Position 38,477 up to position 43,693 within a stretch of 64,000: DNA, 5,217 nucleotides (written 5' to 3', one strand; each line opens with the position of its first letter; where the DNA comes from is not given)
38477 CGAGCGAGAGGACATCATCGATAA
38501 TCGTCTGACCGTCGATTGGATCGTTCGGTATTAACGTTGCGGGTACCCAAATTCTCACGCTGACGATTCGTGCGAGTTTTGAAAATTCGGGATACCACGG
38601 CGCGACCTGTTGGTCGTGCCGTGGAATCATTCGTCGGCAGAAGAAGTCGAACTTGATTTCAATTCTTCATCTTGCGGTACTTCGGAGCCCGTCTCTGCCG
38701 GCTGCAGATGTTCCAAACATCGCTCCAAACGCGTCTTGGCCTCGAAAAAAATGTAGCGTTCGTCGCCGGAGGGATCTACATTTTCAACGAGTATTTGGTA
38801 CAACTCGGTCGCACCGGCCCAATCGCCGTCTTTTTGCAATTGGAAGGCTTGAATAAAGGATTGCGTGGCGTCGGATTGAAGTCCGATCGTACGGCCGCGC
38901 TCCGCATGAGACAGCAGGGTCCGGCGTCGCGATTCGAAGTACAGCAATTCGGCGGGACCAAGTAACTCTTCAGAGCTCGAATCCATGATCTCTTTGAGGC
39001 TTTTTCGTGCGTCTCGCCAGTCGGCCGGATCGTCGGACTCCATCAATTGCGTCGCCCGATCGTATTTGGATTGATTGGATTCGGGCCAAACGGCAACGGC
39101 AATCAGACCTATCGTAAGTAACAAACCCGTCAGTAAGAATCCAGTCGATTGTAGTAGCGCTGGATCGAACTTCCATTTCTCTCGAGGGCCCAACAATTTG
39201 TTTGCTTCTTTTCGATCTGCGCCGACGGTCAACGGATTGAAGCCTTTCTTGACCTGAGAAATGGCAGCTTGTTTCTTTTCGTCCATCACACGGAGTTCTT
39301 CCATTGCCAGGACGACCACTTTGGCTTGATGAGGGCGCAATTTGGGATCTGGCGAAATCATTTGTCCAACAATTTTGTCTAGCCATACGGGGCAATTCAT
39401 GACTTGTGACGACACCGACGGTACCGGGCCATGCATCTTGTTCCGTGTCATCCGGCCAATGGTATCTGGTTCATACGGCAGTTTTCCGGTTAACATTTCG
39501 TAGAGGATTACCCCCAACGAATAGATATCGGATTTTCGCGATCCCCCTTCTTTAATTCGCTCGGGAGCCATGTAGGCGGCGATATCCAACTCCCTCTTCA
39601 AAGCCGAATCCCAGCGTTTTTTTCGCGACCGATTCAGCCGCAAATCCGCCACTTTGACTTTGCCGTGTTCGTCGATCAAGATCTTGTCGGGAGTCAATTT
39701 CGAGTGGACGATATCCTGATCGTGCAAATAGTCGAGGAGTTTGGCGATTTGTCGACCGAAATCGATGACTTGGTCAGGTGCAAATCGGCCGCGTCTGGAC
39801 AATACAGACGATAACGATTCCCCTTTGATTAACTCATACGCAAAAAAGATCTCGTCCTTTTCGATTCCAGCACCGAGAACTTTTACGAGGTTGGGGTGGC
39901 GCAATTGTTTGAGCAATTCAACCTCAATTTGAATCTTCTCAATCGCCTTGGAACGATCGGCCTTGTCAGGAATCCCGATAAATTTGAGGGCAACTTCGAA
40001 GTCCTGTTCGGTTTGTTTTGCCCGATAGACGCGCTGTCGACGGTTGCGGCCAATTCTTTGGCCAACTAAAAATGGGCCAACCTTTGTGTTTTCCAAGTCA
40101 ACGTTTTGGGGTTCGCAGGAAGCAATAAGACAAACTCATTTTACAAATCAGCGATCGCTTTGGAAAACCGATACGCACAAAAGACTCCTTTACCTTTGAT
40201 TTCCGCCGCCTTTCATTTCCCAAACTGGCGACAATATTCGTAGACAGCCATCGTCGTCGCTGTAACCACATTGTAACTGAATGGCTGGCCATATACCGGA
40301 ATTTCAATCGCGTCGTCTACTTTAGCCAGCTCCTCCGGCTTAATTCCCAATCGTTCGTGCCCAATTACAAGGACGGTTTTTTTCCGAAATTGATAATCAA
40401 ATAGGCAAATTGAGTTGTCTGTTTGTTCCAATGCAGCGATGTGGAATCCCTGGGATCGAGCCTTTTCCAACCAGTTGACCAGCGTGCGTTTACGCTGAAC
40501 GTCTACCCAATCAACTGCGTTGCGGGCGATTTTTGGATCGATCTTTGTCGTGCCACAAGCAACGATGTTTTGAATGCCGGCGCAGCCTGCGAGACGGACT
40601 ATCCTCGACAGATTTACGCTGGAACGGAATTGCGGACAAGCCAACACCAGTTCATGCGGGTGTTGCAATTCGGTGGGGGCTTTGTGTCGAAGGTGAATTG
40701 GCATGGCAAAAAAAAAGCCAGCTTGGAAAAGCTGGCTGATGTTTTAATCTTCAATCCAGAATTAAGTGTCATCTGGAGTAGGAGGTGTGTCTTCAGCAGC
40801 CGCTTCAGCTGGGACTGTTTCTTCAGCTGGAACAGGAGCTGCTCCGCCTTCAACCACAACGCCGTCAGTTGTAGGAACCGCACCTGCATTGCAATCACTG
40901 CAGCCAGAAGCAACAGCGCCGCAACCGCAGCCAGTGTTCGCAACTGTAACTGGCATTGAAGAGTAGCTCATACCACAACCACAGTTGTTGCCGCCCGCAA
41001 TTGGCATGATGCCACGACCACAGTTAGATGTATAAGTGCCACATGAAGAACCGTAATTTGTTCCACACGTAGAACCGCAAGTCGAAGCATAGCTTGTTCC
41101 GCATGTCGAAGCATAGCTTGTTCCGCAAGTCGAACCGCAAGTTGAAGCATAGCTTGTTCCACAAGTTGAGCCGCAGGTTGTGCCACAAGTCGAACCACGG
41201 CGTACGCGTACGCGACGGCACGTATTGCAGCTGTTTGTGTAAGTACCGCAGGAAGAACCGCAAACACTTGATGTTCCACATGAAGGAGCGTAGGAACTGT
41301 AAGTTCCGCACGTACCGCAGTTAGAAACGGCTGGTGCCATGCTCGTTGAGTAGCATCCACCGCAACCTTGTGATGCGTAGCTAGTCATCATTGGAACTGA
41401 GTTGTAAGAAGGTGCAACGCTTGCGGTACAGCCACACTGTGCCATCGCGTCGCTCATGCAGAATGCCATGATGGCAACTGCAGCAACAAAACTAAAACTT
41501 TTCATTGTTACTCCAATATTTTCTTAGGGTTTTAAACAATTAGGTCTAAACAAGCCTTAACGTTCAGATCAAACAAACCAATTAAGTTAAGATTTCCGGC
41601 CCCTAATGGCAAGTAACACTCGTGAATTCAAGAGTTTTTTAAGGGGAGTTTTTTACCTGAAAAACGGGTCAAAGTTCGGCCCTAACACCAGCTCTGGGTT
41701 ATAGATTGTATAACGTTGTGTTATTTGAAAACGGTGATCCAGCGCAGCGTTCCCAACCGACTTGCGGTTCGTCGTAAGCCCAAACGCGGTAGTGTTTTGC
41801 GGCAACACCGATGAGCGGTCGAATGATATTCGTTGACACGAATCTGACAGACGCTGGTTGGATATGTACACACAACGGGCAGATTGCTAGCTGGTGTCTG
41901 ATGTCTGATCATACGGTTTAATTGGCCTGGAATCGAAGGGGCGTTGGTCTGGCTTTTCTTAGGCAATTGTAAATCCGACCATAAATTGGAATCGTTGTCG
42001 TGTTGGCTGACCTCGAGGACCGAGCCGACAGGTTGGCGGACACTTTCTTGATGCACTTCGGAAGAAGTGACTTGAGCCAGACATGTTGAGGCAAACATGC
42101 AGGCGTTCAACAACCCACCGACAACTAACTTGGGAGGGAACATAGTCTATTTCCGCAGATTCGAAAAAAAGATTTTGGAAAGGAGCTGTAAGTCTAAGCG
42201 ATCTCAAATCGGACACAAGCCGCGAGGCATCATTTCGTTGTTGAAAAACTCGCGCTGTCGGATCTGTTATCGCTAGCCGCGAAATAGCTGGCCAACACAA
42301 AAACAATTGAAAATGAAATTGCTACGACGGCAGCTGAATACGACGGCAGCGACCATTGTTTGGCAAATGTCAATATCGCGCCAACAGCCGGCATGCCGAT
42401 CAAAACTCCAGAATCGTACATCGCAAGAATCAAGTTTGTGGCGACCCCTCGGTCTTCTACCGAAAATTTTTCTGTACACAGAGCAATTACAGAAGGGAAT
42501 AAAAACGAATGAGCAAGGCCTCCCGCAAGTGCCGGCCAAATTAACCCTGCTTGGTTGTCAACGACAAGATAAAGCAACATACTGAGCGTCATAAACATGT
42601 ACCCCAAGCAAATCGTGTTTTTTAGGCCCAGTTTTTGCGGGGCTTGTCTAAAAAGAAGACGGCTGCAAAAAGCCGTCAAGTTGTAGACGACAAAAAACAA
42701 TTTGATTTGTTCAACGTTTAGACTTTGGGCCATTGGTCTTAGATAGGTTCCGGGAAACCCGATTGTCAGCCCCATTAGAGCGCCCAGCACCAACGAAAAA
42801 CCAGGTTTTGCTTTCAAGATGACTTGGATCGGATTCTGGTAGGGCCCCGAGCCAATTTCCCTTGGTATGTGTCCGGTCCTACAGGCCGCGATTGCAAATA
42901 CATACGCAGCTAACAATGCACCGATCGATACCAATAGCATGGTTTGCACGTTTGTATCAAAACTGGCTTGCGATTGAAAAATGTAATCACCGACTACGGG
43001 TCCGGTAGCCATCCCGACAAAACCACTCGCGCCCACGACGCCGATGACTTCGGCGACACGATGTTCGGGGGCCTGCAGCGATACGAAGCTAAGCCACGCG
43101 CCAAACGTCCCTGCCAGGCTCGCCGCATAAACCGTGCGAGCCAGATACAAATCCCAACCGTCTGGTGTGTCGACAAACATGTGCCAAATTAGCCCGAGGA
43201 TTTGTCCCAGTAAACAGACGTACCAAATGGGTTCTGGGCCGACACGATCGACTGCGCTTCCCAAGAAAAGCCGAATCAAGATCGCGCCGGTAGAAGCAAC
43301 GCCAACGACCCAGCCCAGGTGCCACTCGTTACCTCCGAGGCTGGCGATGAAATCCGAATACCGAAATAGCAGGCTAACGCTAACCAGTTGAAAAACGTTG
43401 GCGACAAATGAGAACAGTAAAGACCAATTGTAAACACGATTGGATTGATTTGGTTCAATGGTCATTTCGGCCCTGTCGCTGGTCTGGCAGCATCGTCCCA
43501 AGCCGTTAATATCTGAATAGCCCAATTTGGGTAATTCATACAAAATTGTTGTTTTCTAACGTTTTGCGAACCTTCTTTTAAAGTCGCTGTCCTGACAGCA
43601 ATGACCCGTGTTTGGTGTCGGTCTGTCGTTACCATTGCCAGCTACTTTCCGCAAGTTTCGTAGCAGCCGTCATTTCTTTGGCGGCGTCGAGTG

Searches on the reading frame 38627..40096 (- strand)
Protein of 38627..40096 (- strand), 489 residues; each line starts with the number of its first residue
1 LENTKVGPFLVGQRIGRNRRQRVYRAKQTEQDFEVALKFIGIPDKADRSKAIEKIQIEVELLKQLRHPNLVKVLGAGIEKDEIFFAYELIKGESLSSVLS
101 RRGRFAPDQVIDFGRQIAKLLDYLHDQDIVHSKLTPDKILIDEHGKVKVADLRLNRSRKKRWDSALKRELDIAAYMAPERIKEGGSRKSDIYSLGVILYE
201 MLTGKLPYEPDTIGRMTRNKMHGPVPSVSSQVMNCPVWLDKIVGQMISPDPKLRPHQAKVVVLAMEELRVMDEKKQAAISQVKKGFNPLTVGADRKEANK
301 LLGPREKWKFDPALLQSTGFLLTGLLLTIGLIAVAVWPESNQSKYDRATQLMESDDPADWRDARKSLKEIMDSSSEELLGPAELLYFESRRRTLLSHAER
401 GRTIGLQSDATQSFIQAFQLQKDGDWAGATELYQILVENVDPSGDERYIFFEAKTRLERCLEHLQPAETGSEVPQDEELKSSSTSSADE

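Call 35: search_protein_families(library=pfam, proteins=[window:38627-40096:-], max_evalue=0.001)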
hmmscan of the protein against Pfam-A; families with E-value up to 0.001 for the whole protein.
window:38627-40096:- (489 aa): 3 families
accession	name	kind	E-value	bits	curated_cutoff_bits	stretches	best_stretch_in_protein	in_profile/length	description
PF00069.31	Pkinase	-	5e-42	144.5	31.7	1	11-259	3-256/263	Protein kinase domain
PF07714.23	PK_Tyr_Ser-Thr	-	5e-36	124.8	23.1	1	12-260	4-254/258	Protein tyrosine and serine/threonine kinase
PF14531.12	Kinase-like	-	5.7e-06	26.2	25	1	116-211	153-254/289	Kinase-like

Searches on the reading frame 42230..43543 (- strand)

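Call 35: search_protein_families(library=pfam, proteins=[window:42230-43543:-], max_evalue=0.001)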
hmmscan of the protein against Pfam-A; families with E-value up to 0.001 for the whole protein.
window:42230-43543:- (437 aa): 1 family
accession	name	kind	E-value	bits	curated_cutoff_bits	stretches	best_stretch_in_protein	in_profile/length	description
PF07690.21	MFS_1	-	5.9e-25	88.4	33.4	2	51-257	10-214/347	Major Facilitator Superfamily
